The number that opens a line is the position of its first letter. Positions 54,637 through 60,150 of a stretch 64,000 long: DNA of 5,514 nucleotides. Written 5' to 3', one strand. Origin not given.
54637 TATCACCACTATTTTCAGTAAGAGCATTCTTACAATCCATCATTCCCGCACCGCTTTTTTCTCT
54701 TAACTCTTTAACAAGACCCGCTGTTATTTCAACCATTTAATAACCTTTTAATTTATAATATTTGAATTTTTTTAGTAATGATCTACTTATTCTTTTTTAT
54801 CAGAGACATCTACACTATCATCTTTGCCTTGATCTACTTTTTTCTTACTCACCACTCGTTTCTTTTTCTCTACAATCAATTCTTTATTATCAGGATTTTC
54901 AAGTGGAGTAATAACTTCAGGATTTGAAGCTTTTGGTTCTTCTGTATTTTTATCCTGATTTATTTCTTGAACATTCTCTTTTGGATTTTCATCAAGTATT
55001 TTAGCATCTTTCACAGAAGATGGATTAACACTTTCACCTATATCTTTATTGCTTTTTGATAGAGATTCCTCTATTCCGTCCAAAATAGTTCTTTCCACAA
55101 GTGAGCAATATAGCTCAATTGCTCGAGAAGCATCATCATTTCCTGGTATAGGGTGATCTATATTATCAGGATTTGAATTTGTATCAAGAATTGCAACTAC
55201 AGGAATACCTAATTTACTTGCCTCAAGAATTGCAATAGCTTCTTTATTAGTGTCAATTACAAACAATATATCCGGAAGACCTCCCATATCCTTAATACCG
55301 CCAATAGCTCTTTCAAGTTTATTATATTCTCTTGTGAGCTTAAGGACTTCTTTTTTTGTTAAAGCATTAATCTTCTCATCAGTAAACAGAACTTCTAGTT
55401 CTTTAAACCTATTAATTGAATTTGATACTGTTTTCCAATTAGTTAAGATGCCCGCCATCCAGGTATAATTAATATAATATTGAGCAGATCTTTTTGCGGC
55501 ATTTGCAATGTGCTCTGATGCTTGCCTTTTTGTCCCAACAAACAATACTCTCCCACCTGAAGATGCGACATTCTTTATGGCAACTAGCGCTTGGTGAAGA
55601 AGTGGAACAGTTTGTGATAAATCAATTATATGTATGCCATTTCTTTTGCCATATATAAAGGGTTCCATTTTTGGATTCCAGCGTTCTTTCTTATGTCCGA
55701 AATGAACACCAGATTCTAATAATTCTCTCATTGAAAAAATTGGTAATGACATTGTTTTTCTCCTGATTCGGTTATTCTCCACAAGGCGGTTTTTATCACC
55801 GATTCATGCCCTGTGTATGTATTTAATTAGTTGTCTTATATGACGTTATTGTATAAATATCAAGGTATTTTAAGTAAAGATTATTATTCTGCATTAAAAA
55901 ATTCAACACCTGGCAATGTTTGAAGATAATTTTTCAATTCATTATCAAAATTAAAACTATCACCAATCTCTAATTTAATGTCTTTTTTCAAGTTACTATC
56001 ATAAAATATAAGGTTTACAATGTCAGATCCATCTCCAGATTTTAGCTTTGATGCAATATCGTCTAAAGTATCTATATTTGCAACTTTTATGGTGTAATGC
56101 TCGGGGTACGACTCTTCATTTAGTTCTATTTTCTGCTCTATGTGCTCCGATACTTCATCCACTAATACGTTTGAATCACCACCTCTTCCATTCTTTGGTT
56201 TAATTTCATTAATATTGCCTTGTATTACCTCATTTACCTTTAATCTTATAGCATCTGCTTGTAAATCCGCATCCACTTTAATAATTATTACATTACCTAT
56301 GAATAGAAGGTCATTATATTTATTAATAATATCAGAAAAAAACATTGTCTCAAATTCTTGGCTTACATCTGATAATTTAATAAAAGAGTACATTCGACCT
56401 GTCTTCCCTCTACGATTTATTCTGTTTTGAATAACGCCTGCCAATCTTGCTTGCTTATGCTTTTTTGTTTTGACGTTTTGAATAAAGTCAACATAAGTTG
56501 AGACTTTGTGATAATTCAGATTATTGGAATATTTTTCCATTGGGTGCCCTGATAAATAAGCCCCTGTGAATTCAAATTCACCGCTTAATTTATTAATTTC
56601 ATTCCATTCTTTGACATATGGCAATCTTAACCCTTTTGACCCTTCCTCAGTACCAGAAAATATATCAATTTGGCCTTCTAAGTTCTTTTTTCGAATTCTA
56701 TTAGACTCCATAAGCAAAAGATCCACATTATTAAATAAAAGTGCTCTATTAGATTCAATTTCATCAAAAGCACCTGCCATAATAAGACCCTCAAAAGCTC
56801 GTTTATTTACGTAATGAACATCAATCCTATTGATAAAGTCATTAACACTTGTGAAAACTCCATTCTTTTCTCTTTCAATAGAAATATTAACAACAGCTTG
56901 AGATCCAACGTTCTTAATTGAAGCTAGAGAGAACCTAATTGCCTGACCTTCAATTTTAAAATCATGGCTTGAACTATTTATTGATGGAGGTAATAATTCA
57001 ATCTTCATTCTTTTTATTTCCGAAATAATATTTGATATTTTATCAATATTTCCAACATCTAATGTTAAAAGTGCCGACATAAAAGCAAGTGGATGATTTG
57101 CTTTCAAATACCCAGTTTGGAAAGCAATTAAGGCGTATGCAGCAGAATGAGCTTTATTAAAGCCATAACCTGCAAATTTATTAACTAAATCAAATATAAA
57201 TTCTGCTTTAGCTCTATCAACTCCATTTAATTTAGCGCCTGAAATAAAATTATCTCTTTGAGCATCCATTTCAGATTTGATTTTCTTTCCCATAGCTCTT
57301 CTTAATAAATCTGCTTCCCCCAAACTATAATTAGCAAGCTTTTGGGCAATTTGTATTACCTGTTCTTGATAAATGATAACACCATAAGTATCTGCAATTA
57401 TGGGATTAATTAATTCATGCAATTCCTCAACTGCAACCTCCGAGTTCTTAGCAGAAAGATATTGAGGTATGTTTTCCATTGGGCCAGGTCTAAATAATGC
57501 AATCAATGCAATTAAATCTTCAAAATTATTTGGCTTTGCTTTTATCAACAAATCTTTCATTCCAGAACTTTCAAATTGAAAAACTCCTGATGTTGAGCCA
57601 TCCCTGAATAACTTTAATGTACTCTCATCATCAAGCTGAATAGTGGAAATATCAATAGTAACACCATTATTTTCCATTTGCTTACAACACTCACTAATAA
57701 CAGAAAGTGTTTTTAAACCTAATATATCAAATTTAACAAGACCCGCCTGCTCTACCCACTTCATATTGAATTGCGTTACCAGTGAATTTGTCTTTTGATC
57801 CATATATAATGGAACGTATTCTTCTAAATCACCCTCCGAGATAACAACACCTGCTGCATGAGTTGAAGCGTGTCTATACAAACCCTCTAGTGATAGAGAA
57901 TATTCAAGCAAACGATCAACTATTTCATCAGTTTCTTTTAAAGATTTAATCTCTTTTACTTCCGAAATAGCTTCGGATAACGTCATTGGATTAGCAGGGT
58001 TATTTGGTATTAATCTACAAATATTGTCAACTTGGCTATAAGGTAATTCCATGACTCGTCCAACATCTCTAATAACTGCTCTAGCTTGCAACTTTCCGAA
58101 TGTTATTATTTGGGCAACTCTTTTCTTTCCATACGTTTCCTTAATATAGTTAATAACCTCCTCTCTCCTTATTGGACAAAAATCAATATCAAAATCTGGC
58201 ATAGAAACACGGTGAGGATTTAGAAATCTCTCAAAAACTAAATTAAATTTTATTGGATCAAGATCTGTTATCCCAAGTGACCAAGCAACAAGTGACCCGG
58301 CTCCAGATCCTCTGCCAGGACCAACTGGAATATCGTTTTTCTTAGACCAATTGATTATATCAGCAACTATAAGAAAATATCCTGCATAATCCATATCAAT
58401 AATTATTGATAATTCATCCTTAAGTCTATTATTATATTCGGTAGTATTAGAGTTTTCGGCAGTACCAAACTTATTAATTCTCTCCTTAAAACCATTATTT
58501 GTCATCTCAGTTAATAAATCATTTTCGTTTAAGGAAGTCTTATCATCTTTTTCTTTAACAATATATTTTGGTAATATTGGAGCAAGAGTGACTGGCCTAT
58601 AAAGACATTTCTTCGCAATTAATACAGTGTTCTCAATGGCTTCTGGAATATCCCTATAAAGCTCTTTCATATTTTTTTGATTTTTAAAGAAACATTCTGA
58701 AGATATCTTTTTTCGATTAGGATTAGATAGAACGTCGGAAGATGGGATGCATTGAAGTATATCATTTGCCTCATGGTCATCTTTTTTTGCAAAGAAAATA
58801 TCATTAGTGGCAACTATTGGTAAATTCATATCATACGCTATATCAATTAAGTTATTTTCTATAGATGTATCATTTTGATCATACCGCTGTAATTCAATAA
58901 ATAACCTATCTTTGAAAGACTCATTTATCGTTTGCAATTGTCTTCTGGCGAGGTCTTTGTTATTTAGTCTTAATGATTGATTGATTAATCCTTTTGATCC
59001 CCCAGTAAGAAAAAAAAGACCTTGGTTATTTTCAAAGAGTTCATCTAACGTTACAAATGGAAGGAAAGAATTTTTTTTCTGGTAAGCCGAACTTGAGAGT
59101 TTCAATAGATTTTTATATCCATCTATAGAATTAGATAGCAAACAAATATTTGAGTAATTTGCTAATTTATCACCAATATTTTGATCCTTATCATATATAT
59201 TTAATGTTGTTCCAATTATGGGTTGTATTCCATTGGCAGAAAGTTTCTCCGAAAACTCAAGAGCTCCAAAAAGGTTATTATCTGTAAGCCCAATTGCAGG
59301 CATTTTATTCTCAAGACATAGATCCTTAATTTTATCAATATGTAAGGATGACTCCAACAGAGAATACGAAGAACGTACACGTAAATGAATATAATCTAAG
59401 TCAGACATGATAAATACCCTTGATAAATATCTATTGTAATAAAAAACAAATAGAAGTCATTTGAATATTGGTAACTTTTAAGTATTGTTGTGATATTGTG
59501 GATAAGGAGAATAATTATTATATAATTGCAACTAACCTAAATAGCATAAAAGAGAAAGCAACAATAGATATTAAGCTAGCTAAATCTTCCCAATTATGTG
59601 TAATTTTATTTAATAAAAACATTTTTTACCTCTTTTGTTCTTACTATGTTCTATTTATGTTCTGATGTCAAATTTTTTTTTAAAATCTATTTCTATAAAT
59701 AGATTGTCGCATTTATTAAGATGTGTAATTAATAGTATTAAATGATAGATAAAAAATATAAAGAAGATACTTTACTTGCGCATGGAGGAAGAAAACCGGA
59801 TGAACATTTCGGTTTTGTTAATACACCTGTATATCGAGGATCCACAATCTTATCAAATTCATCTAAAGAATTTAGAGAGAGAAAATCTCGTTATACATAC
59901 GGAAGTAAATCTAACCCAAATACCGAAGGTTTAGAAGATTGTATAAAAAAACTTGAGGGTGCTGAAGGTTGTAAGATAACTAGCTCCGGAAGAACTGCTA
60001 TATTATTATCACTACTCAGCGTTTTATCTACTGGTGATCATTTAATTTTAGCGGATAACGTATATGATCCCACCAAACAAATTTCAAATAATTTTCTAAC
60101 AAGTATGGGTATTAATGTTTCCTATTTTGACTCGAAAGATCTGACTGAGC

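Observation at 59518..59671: Hidden LexA-controlled 34-codon membrane-peptide gene in the dnaE-metC spacer (SidA-like or TisB/DinQ-like candidate)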

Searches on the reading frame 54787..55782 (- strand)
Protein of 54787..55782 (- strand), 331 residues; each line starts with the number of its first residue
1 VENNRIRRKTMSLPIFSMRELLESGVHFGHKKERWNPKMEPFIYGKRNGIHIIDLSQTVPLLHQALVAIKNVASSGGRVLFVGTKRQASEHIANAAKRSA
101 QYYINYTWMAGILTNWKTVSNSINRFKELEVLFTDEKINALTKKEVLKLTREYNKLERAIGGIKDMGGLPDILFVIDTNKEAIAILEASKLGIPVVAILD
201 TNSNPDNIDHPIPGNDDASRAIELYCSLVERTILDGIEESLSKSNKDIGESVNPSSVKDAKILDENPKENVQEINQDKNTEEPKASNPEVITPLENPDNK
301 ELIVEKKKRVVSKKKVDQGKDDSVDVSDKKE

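Call 7: search_protein_families(library=pfam, proteins=[window:54787-55782:-])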
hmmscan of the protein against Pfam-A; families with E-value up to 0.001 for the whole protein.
window:54787-55782:- (331 aa): 1 family
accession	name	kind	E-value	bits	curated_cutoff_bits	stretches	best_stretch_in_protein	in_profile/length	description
PF00318.25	Ribosomal_S2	-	6.7e-91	303.8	26.1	1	21-236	1-216/216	Ribosomal protein S2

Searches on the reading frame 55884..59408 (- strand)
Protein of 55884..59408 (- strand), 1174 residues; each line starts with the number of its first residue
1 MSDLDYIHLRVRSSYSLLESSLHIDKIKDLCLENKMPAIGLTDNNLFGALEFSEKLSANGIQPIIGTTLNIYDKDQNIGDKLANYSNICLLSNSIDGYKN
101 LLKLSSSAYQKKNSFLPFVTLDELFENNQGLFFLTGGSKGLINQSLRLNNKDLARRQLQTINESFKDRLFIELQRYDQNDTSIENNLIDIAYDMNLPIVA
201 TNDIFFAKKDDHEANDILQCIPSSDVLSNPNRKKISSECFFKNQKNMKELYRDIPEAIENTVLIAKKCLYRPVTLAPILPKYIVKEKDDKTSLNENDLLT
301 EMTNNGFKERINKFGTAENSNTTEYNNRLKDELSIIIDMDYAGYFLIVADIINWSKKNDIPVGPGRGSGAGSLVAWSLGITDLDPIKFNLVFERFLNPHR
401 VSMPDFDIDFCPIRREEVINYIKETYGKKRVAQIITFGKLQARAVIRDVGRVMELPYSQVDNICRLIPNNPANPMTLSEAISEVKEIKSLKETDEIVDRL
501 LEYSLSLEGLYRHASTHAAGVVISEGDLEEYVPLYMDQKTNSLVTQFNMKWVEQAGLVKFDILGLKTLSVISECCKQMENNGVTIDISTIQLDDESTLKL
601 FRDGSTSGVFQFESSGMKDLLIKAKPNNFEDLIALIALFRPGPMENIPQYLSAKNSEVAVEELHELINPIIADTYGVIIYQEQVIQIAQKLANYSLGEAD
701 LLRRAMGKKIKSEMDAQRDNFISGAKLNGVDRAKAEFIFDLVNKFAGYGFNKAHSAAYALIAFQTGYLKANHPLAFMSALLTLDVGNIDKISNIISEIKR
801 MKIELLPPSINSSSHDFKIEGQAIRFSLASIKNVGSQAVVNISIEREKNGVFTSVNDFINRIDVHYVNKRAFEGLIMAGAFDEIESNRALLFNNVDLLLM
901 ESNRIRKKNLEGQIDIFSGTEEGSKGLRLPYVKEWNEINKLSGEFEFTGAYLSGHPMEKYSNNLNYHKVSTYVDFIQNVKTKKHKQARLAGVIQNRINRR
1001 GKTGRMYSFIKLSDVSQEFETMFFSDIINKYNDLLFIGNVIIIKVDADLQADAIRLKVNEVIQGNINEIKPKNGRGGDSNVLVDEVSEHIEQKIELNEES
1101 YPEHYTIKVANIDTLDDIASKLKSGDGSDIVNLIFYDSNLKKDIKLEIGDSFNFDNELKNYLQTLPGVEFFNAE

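Call 7: search_protein_families(library=pfam, proteins=[window:55884-59408:-])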
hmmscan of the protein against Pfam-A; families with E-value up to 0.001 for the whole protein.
window:55884-59408:- (1174 aa): 4 families
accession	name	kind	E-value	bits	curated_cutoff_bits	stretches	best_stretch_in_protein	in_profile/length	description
PF07733.18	DNA_pol3_alpha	-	7.3e-103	344.1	23.9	1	298-564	2-260/260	Bacterial DNA polymerase III alpha NTPase domain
PF17657.6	DNA_pol3_finger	-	1.3e-60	204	22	1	567-728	1-165/166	Bacterial DNA polymerase III alpha subunit finger domain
PF02811.25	PHP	-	6.4e-29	101.8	26.4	1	8-175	1-163/164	PHP domain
PF14579.12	HHH_6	-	8.1e-27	93.7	25.6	1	802-889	1-88/90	Helix-hairpin-helix motif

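Call 32: search_protein_families(library=ncbifam, proteins=[window:55884-59408:-], max_evalue=0.01)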
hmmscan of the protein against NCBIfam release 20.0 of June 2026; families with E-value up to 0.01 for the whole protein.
window:55884-59408:- (1174 aa): 13 families
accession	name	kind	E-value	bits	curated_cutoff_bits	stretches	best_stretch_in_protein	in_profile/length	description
NF004226.0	PRK05673.1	equivalog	0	1334.4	1002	1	2-1168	2-1140/1146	DNA polymerase III subunit alpha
TIGR00594.1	polc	superfamily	0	1139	434.35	1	6-1024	1-1022/1022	DNA polymerase III subunit alpha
NF005298.0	PRK06826.1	equivalog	0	1079.7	1260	1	5-1164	4-1141/1151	DNA polymerase III subunit alpha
NF005377.0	PRK06920.1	equivalog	2.2e-262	873.5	1806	1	5-1063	2-1022/1108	DNA polymerase III subunit alpha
NF005617.0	PRK07374.1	equivalog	8.8e-244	812.1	1653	1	5-1061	2-1077/1170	DNA polymerase III subunit alpha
NF005516.0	PRK07135.1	equivalog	1e-199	666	1084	1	6-1034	4-947/974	DNA polymerase III DnaE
NF004550.0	PRK05898.1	equivalog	8.2e-181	603.5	1182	2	197-1004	136-918/971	DNA polymerase III subunit alpha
NF005582.0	PRK07279.1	equivalog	1.3e-179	599.5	1279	2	191-1058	143-958/1033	DNA polymerase III subunit alpha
NF007079.0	PRK09532.1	equivalog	6.2e-171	570.6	1525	1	6-751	3-777/876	DNA polymerase III subunit alpha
NF004225.0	PRK05672.1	subfamily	7.4e-163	544.1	939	1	4-1060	4-1028/1047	error-prone DNA polymerase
NF005616.0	PRK07373.1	equivalog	2e-61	207.9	646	1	745-1061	33-357/449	DNA polymerase III subunit alpha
NF001688.0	PRK00448.1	equivalog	7.1e-33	113.3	873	4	85-387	614-914/1445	PolC-type DNA polymerase III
TIGR01405.1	polC_Gram_pos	equivalog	1.2e-29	102.7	1043.45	3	86-386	381-678/1211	DNA polymerase III subunit alpha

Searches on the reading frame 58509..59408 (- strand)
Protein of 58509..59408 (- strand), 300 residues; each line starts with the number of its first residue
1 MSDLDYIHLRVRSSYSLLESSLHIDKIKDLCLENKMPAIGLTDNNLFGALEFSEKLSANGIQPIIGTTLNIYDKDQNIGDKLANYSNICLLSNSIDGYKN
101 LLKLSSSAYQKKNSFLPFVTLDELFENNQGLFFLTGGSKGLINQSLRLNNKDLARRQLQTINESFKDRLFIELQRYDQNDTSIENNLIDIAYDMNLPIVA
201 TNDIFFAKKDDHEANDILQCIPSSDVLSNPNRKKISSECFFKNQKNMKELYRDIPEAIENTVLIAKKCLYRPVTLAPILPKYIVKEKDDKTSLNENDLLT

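Call 8: find_related_loci(query=window:58509-59408:-, collection=genome_contigs, flank=3000)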
Query window:58509-59408:- (300 aa) in genome_contigs; peptide patterns used: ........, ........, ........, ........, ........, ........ (x = any residue, [..] = any of these).
67 stretches matched a pattern; 3 encode a relative of the query (tblastn E <= 1e-3); 3 distinct loci.
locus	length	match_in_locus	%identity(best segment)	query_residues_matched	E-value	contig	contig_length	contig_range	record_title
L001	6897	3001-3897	81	1-299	6e-166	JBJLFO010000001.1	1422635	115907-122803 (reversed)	MAG: Alphaproteobacteria bacterium isolate LRMED-257 Rhizobiales-LRMED-257-C1, whole genome shotgun sequence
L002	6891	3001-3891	25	6-287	3e-21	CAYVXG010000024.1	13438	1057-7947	MAG TPA_asm: uncultured Candidatus Peribacteria bacterium isolate SRP285395_co1_315 genome assembly, contig: NODE_7423_l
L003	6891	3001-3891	24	6-287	1e-20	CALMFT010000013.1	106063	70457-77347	MAG TPA_asm: uncultured bacterium isolate SRR5676461_bin.56_CONCOCT_v1.1_MAG genome assembly, contig: ERZ724559.11, whol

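Call 22: find_homologous_proteins(query=window:58509-59408:-, max_evalue=1e-30)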
Query window:58509-59408:- (300 aa): 370 proteins with E <= 1e-30 among 1760 candidates; the best 120 are listed.
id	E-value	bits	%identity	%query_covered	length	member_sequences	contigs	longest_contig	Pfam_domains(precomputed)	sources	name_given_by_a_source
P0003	3.1e-108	379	77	75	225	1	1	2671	PF02811.27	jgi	jgi:DNA polymerase-3 subunit alpha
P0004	2.2e-65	239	44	94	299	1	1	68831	PF02811.27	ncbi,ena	-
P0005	7.5e-65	237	44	93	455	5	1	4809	PF02811.27,PF07733.19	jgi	jgi:DNA polymerase-3 subunit alpha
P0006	1.2e-64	236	43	97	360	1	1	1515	PF02811.27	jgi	-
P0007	1.5e-63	233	44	93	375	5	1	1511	PF02811.27,PF07733.19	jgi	-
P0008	2.2e-63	232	43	92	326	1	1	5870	PF02811.27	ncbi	ncbi:MAG: PHP domain-containing protein, partial [Anderseniella sp.]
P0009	3.2e-63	232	42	93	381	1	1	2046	PF02811.27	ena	-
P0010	5.4e-63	231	41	98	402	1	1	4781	PF02811.27,PF07733.19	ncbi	ncbi:MAG: PHP domain-containing protein, partial [Hyphomicrobiaceae bacterium]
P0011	5.8e-63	231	40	97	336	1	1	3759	PF02811.27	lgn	-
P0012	6.1e-63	231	42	97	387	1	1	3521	PF02811.27,PF07733.19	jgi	-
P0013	1.1e-62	230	42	95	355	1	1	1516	PF02811.27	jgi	-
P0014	1.2e-62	230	41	93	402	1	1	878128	PF02811.27,PF07733.19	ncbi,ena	-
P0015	2.3e-62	229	44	95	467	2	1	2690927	PF02811.27,PF07733.19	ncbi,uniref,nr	ncbi:DNA polymerase III subunit alpha [Hyphobacterium sp. CCMP332]|uniref:DNA polymerase III subunit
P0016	6.0e-62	228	41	97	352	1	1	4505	PF02811.27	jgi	jgi:DNA polymerase III subunit alpha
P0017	7.5e-62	227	43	94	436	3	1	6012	PF02811.27,PF07733.19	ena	-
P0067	4.9e-57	212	40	97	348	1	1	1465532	PF02811.27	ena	-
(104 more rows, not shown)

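Call 24: find_encoding_contigs(protein=P0003, flank=3000, max_places=5)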
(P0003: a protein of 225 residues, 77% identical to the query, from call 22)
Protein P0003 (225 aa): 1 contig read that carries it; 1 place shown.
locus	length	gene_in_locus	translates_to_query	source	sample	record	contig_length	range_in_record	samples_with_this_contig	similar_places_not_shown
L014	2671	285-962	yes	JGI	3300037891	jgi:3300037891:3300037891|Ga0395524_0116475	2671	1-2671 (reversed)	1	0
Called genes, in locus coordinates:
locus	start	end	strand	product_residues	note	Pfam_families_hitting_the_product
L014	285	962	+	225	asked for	PF02811:PHP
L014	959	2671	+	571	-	?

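Call 25: find_encoding_contigs(protein=P0004, flank=3000, max_places=3)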
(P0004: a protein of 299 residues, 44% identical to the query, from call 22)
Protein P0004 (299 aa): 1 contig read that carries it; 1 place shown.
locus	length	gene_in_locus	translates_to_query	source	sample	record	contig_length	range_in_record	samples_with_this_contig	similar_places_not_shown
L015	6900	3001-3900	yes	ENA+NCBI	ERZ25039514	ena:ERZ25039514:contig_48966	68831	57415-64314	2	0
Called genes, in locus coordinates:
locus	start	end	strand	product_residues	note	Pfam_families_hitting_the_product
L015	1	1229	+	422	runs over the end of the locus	PF12704:MacB_PCD, PF02687:FtsX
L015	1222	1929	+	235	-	PF00005:ABC_tran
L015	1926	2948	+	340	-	PF00850:Hist_deacetyl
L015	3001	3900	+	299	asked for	PF02811:PHP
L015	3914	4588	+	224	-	PF07733:DNA_pol3_alpha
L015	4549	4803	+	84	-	PF07733:DNA_pol3_alpha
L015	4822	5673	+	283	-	PF17657:DNA_pol3_finger, PF14579:HHH_6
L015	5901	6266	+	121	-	PF01336:tRNA_anti-codon (weak)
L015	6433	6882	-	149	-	-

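Call 63: find_encoding_contigs(protein=P0015, flank=2500, max_places=2)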
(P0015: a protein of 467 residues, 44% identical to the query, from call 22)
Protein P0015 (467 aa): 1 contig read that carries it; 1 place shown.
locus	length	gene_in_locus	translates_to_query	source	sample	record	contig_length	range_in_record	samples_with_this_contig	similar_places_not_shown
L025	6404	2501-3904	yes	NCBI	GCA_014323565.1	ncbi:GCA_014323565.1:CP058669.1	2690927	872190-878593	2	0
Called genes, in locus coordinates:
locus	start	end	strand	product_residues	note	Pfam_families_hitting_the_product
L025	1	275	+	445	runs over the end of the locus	PF00587:tRNA-synt_2b, PF28150:AzuC (faint), PF03129:HGTP_anticodon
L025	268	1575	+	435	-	PF12704:MacB_PCD, PF02687:FtsX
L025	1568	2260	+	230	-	PF00005:ABC_tran, PF13304:AAA_21 (faint)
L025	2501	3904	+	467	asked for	PF02811:PHP, PF07733:DNA_pol3_alpha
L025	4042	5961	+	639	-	PF07733:DNA_pol3_alpha, PF17657:DNA_pol3_finger, PF14579:HHH_6, PF01336:tRNA_anti-codon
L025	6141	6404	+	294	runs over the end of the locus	PF00318:Ribosomal_S2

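Call 64: find_encoding_contigs(protein=P0014, flank=2500, max_places=2)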
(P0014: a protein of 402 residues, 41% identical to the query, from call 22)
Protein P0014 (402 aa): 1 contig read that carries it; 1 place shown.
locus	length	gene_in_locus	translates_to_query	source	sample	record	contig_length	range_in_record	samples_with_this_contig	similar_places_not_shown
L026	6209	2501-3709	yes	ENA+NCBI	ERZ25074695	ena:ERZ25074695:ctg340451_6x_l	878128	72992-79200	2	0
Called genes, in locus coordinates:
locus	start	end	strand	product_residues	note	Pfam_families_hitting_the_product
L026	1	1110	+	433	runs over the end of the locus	PF12704:MacB_PCD, PF02687:FtsX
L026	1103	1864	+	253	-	PF00005:ABC_tran, PF02463:SMC_N (faint), PF13304:AAA_21 (faint)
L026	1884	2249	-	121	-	-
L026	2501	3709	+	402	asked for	PF02811:PHP, PF07733:DNA_pol3_alpha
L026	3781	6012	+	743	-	PF07733:DNA_pol3_alpha, PF17657:DNA_pol3_finger, PF14579:HHH_6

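Call 74: find_encoding_contigs(protein=P0008, flank=2500, max_places=2)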
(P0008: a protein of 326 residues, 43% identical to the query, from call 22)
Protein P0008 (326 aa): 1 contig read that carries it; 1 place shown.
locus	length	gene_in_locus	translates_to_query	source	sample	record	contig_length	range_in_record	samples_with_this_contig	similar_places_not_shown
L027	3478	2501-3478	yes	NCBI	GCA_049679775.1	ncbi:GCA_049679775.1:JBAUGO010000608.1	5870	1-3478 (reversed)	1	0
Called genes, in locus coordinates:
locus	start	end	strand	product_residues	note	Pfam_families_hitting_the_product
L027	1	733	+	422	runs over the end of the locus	PF12704:MacB_PCD, PF02687:FtsX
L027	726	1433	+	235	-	PF00005:ABC_tran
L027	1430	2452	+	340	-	PF00850:Hist_deacetyl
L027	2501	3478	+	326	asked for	PF02811:PHP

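Call 85: find_encoding_contigs(protein=P0067, flank=2500, max_places=2)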
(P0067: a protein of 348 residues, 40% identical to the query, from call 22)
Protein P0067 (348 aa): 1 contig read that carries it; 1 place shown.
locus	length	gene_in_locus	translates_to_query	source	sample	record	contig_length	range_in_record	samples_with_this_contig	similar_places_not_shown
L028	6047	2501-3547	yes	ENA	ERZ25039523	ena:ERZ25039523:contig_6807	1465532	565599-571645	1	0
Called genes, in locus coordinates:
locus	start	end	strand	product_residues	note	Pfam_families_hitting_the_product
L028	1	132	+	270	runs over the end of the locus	PF12704:MacB_PCD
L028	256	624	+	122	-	PF02687:FtsX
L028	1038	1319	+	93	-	PF00005:ABC_tran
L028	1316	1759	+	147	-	PF13279:4HBT_2, PF03061:4HBT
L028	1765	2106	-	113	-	PF07238:PilZ (weak)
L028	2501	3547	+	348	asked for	PF02811:PHP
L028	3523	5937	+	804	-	PF07733:DNA_pol3_alpha, PF17657:DNA_pol3_finger, PF14579:HHH_6, PF01336:tRNA_anti-codon (faint)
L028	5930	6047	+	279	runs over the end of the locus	PF00561:Abhydrolase_1, PF12697:Abhydrolase_6, PF12146:Hydrolase_4 (weak)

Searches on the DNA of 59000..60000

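Call 5: search_rna_families(source=window, start=59000, end=60000, threshold=evalue, max_evalue=1)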
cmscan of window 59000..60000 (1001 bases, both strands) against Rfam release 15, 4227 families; matches with E-value up to 1: 1.
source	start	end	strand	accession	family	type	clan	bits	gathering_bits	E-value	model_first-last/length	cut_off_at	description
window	59441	59493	+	RF02443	SpR08_sRNA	Gene; sRNA;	-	21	80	0.81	1-73/73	no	Streptococcus sRNA SpR08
